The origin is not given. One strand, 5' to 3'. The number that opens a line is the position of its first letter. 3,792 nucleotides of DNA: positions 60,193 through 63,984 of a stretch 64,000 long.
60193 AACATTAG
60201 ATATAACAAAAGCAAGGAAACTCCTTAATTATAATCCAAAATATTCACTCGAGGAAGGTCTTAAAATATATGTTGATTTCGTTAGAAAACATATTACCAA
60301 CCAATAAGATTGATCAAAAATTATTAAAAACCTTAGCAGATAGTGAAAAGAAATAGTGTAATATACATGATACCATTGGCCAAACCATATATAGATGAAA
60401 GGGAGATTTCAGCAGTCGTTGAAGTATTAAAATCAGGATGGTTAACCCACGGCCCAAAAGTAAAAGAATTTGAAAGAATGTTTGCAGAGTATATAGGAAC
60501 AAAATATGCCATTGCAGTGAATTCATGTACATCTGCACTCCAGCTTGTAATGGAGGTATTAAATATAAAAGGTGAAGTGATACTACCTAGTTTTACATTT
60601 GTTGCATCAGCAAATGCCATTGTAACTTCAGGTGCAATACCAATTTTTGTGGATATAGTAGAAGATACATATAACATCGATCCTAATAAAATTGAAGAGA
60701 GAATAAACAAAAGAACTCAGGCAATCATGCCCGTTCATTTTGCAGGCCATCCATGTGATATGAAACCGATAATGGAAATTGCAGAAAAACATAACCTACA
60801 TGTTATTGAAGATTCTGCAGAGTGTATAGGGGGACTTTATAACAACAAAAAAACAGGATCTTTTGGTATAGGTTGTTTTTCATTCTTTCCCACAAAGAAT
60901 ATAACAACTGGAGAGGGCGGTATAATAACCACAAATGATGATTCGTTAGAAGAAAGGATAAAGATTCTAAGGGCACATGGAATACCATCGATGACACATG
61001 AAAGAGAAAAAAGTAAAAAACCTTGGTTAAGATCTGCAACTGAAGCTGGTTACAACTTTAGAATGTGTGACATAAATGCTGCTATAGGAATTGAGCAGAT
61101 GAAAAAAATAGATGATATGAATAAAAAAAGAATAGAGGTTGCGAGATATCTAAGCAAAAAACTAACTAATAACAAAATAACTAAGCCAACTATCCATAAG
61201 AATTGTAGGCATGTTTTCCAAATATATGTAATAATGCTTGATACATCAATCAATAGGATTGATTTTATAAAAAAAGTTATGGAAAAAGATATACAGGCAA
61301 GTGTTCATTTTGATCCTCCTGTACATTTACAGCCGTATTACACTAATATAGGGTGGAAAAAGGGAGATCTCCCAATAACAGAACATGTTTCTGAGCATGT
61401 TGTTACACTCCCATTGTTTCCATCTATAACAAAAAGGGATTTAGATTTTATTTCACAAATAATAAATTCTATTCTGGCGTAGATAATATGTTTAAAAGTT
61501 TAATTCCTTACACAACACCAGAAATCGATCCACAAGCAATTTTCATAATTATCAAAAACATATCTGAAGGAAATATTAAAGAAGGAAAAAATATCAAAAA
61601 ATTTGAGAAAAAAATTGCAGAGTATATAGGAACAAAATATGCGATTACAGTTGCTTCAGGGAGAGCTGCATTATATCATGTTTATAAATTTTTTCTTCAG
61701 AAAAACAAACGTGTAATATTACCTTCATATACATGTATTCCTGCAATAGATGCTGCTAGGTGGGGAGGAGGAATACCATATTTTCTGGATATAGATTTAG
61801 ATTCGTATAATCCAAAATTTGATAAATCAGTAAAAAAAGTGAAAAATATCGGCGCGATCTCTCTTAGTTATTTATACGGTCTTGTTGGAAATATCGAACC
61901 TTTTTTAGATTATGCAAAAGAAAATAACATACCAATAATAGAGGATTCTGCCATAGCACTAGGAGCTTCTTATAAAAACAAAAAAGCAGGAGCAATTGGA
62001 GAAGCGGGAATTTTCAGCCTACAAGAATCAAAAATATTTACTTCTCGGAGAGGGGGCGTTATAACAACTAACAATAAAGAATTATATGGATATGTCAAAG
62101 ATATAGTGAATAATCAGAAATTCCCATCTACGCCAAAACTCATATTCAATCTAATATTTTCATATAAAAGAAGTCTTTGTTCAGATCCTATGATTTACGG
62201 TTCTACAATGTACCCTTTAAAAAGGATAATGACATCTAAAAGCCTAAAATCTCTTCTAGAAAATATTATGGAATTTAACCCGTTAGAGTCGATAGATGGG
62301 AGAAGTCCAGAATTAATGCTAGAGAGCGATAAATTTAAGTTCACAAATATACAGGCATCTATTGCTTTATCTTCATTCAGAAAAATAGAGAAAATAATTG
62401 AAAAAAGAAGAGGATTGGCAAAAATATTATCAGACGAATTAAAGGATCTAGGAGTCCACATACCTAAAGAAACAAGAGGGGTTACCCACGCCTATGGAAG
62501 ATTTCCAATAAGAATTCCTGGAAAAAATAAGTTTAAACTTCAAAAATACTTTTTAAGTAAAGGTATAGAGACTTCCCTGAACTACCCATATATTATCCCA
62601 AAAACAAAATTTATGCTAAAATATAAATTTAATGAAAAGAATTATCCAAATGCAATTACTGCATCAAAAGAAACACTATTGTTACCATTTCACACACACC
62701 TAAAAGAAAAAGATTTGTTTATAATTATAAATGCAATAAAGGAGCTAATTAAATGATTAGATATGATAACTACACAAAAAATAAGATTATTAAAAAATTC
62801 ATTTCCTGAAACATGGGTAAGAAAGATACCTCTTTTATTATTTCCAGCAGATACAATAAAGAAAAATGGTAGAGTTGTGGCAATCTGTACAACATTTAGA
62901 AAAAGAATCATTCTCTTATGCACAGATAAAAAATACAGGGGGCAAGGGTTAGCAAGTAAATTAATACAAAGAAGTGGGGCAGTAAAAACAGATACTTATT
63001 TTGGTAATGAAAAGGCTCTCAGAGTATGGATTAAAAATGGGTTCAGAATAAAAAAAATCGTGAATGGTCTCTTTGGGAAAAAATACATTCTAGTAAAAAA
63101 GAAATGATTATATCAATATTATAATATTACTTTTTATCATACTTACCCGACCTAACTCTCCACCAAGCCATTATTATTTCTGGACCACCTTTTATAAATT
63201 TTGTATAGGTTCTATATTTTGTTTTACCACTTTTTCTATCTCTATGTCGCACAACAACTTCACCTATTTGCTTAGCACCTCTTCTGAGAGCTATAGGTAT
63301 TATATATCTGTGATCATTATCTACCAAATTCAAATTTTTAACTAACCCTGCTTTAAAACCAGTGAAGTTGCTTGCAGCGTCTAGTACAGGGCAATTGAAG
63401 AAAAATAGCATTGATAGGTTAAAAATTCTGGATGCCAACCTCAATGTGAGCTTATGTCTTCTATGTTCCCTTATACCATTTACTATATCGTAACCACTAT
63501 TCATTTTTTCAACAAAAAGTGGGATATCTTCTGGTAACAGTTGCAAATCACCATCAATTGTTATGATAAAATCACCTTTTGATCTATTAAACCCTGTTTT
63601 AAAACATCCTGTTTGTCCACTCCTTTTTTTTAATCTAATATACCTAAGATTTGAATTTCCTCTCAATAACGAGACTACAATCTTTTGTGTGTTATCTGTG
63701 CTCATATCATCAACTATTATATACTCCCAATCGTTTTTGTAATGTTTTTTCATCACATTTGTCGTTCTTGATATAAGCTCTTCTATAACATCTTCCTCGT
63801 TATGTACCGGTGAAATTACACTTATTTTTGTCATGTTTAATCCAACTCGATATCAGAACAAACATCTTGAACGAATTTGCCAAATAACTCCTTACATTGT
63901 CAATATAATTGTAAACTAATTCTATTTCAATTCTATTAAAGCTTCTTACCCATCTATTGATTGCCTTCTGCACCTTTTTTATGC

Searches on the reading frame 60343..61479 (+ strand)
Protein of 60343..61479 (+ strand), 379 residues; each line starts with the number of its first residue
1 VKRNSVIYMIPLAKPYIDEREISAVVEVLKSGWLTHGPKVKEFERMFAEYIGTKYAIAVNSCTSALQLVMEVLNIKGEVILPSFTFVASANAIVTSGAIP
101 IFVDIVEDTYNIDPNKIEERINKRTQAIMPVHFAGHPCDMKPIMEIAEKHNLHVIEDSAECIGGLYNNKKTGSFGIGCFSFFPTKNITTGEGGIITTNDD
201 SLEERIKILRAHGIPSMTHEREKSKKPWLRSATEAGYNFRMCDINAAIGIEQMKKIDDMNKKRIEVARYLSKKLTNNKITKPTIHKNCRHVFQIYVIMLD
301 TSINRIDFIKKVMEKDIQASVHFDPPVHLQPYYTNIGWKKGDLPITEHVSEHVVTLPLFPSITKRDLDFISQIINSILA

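Call 45: search_protein_families(library=pfam, proteins=[window:60343-61479:+], max_evalue=0.0001)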
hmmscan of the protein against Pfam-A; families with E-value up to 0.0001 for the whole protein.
window:60343-61479:+ (379 aa): 2 families
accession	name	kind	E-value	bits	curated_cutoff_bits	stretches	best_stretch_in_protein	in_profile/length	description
PF01041.23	DegT_DnrJ_EryC1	-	1.2e-123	413.3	19.8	1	16-372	2-357/360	DegT/DnrJ/EryC1/StrS aminotransferase family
PF01212.27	Beta_elim_lyase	-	8.6e-06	25.7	27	1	38-213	32-227/288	Beta-eliminating lyase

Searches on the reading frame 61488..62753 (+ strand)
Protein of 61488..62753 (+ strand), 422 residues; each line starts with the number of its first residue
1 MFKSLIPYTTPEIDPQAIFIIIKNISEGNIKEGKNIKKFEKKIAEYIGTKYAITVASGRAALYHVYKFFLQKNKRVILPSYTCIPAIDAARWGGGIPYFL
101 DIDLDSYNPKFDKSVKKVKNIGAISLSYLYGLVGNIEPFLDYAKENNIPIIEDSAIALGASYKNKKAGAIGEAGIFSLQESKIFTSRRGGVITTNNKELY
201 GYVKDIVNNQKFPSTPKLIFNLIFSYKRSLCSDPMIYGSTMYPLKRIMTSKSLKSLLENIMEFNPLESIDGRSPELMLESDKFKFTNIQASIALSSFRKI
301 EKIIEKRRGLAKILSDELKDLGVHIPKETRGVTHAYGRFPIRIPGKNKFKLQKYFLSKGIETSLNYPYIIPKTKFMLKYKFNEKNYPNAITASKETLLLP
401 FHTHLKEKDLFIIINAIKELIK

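Call 45: search_protein_families(library=pfam, proteins=[window:61488-62753:+], max_evalue=0.0001)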
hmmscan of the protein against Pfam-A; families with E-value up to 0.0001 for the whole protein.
window:61488-62753:+ (422 aa): 1 family
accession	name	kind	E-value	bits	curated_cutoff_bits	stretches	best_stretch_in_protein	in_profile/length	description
PF01041.23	DegT_DnrJ_EryC1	-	1.5e-58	199.2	19.8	2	25-204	15-196/360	DegT/DnrJ/EryC1/StrS aminotransferase family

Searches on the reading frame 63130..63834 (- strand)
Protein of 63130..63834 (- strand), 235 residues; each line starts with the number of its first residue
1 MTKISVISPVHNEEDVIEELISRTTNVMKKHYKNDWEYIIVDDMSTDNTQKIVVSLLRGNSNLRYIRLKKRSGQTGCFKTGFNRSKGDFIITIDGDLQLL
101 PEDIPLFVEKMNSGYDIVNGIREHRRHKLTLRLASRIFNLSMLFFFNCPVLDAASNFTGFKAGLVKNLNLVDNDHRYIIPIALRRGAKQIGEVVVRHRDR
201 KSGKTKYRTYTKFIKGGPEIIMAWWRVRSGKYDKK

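Call 45: search_protein_families(library=pfam, proteins=[window:63130-63834:-], max_evalue=0.0001)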
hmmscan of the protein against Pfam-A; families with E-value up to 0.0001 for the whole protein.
window:63130-63834:- (235 aa): 2 families
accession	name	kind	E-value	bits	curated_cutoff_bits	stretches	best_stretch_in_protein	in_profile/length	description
PF00535.33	Glycos_transf_2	-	6.4e-30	104.7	23.3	1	5-152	1-151/168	Glycosyl transferase family 2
PF10111.15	Glyco_tranf_2_2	-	7.7e-07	29.3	27.3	1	5-97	1-92/276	Glycosyltransferase like family 2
